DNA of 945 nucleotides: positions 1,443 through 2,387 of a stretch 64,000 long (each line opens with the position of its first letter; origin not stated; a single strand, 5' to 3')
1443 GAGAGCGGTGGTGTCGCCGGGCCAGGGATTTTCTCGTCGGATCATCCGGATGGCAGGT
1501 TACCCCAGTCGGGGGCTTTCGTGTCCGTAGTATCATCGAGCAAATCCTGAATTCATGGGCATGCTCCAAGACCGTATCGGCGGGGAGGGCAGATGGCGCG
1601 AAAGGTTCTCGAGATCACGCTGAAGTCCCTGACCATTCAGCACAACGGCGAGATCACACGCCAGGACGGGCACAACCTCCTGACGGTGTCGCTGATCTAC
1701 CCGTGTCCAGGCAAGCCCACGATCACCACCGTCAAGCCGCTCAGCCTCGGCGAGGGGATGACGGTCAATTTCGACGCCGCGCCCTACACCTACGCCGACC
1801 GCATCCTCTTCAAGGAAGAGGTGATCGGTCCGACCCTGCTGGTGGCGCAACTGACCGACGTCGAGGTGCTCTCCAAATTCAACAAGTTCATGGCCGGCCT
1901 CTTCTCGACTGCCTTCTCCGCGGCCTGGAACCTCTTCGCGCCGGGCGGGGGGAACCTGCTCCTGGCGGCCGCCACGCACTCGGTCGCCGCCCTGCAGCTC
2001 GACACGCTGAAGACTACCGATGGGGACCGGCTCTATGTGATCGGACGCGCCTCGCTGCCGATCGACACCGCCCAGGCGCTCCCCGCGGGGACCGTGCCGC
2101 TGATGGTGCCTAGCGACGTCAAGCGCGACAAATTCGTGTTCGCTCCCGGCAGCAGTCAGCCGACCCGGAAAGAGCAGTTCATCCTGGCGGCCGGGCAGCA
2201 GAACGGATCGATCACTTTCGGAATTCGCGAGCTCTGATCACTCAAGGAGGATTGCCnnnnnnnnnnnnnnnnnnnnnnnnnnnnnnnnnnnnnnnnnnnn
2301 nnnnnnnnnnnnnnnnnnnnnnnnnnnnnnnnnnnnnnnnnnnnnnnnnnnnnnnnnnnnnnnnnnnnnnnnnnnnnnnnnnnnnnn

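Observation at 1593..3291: Low-GC two-gene module (214-aa soluble protein plus 344-aa Trp-rich membrane protein) wedged between high-GC housekeeping genes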

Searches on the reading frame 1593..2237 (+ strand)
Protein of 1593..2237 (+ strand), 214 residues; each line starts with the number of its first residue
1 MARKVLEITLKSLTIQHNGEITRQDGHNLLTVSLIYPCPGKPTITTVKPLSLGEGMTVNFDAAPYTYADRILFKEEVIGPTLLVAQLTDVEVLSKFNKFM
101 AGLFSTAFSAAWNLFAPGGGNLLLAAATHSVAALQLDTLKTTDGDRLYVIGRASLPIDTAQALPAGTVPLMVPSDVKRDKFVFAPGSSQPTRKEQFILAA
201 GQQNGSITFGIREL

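Call 3: search_protein_families(library=pfam, proteins=[window:1593-2237:+], max_evalue=1)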
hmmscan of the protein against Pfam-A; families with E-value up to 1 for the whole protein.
window:1593-2237:+ (214 aa): 0 families

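Call 4: search_protein_families(library=padloc, proteins=[window:1593-2237:+], max_evalue=1)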
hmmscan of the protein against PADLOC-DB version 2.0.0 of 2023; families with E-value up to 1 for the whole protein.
window:1593-2237:+ (214 aa): 0 families

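Call 5: search_protein_families(library=ncbifam, proteins=[window:1593-2237:+], max_evalue=1)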
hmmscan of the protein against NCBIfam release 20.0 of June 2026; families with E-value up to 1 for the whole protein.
window:1593-2237:+ (214 aa): 0 families

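Call 8: find_homologous_proteins(query=window:1593-2237:+)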
Query window:1593-2237:+ (214 aa): 29 proteins with E <= 0.001 among 612 candidates.
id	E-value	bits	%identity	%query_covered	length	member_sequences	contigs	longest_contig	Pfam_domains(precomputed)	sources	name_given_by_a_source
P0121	1.5e-129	447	97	100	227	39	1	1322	-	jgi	jgi:hypothetical protein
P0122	4.6e-102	358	78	100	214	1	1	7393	-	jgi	jgi:hypothetical protein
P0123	3.7e-99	348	76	100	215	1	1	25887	-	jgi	jgi:hypothetical protein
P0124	2.3e-97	342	75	100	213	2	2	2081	-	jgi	jgi:hypothetical protein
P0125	4.6e-96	338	75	100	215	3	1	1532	-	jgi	jgi:hypothetical protein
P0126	5.4e-96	338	75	100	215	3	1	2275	-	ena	-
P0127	3.0e-95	335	74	100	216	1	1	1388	-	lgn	-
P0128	3.5e-95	335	75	100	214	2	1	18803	-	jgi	jgi:hypothetical protein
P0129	5.5e-95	335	74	100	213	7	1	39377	-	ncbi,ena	-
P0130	1.1e-94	334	74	100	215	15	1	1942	-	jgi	-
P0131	5.4e-93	328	73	100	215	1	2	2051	-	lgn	-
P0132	1.7e-92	326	72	100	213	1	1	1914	-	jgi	jgi:hypothetical protein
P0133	3.5e-92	325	71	100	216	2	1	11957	-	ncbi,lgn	-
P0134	2.5e-91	323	72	100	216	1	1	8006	-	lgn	-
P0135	1.3e-90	320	72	100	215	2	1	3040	-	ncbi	-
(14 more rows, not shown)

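Call 19: search_protein_families(library=phrogs, proteins=[window:1593-2237:+], max_evalue=1)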
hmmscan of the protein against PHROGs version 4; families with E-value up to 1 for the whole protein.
window:1593-2237:+ (214 aa): 0 families

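Call 21: search_solved_structures(query=A1, max_evalue=10)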
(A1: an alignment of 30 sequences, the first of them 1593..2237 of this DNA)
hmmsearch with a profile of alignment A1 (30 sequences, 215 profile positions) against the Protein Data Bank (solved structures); distinct sequences matched with E-value up to 10: 2.
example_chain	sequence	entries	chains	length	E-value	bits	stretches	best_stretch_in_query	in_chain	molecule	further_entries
8fed_J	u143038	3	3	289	0.34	13.7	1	101-169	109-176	ABC-transporter integral membrane protein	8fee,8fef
8x8f_A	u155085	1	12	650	1.8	11.4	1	102-143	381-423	Arachidonate 15-lipoxygenase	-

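Call 30: predict_structure(alignment_id=A1)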
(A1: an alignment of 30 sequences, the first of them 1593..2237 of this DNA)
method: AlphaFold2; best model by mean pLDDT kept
length: 214 residues; sequences in the alignment: 30
mean_pLDDT: 63.3   pTM: 0.61
mean pLDDT of the five models: 63.3, 62.4, 59.4, 58.5, 52.4
residues with pLDDT >= 90: 0; 70-90: 96; 50-70: 62; < 50: 56
segments of 3 or more residues with pLDDT < 50: 92-145
pLDDT, mean of each block of 10 residues (from residue 1): 76 74 59 68 67 74 73 74 74 44 39 36 37 37 55 76 74 70 63 71 81 79
secondary structure, 60 per line:
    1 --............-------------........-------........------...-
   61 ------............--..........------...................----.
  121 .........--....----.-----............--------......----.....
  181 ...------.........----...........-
elements in order: E3-14 E28-35 E43-50 E57-59 H67-70 E71-78 E81-90 H97-115 H120-129 H132-135 E146-157 E166-171 E176-183 E190-198 E203-213

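Call 44: find_homologous_proteins(query=A1, max_evalue=1)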
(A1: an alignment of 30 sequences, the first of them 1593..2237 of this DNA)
Query A1 (30 sequences) (214 aa, profile of the alignment): 34 proteins with E <= 1 among 8000 candidates.
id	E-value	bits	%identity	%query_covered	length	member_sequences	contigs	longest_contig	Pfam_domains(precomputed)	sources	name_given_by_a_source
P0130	2.5e-123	428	74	100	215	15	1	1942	-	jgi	-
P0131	3.7e-123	427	73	100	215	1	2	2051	-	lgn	-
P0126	1.0e-122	426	75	100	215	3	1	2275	-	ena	-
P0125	2.6e-121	421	75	100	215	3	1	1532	-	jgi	jgi:hypothetical protein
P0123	5.7e-121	420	76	100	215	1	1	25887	-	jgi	jgi:hypothetical protein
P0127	1.6e-120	419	74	100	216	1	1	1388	-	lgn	-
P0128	3.1e-120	418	75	100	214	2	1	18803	-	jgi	jgi:hypothetical protein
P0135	1.2e-119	416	72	100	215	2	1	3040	-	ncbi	-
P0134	3.8e-119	414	72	100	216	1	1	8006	-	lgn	-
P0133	7.0e-118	410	71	100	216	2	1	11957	-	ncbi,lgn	-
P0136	4.4e-117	407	71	100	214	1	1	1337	-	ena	-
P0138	4.9e-117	407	71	100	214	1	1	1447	-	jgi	jgi:hypothetical protein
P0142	2.4e-116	405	70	100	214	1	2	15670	-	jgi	jgi:hypothetical protein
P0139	4.3e-116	404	69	100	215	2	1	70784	-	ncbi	ncbi:MAG: hypothetical protein ACJ76Y_29545 [Thermoanaerobaculia bacterium]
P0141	4.4e-116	404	70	100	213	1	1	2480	-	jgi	jgi:hypothetical protein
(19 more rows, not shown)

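Call 92: list_cluster_members(proteins=[L088:5001-6194:+, L089:5001-6272:+, L091:5001-5930:+, L090:5001-5930:+, window:1593-2237:+, window:2257-3291:+])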
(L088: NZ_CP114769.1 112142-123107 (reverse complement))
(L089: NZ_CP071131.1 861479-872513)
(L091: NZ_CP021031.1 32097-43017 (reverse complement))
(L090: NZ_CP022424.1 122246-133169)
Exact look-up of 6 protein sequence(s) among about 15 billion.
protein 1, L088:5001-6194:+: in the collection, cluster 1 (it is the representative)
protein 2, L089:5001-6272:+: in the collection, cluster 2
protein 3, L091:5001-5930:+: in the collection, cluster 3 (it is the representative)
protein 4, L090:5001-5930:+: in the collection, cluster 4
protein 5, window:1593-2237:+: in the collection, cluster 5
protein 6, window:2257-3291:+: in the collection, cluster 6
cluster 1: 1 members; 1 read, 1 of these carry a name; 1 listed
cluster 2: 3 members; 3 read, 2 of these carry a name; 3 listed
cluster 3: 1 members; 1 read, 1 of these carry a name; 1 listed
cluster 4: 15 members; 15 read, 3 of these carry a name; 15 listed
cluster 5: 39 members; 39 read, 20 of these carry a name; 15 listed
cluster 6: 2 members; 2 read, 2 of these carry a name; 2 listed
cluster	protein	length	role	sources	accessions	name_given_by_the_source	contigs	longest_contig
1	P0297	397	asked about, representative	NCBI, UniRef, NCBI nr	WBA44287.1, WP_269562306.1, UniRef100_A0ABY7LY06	hypothetical protein [Hymenobacter canadensis] | Uncharacterized protein n=1 Tax=Hymenobacter canadensis TaxID=2999067 ...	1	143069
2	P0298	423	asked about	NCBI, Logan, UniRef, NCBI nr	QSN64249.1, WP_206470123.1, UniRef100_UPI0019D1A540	hypothetical protein [Caballeronia sp. M1242] | hypothetical protein n=1 Tax=Caballeronia sp. M1242 TaxID=2814653 RepID=UPI0019D1A540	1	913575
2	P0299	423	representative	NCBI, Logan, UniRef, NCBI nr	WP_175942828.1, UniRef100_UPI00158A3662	hypothetical protein [Caballeronia sp. BCC1704] | hypothetical protein n=1 Tax=Caballeronia sp. BCC1704 TaxID=2676300 RepID=UPI00158A3662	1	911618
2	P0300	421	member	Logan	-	-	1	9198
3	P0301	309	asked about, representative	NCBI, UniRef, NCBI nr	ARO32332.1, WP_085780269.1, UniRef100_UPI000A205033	hypothetical protein NXC14_PA00035 (plasmid) [Rhizobium sp. NXC14] | hypothetical protein n=1 Tax=Rhizobium sp. NXC14 TaxID=1981173 RepID=UPI000A205033 | hypothetical protein [Rhizobium sp. NXC14]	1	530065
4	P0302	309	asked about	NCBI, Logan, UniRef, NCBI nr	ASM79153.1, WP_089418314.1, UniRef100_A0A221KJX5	hypothetical protein VITFI_CDS3376 (plasmid) [Vitreoscilla filiformis] | Uncharacterized protein n=1 Tax=Vitreoscilla filiformis TaxID=63 RepID=A0A221KJX5_VITFI | hypothetical protein [Vitreoscilla filiformis]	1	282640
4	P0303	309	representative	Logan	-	-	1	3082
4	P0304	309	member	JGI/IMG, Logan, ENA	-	hypothetical protein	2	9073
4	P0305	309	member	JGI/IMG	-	hypothetical protein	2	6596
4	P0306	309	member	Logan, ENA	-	-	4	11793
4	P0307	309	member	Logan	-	-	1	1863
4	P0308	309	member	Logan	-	-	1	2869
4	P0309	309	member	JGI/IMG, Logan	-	-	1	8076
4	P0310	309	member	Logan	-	-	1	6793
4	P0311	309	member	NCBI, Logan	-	-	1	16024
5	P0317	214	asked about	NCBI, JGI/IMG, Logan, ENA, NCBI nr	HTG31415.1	MAG TPA: hypothetical protein VLB76_00690 [Thermoanaerobaculia bacterium] | hypothetical protein | hypothetical protein [Thermoanaerobaculia bacterium]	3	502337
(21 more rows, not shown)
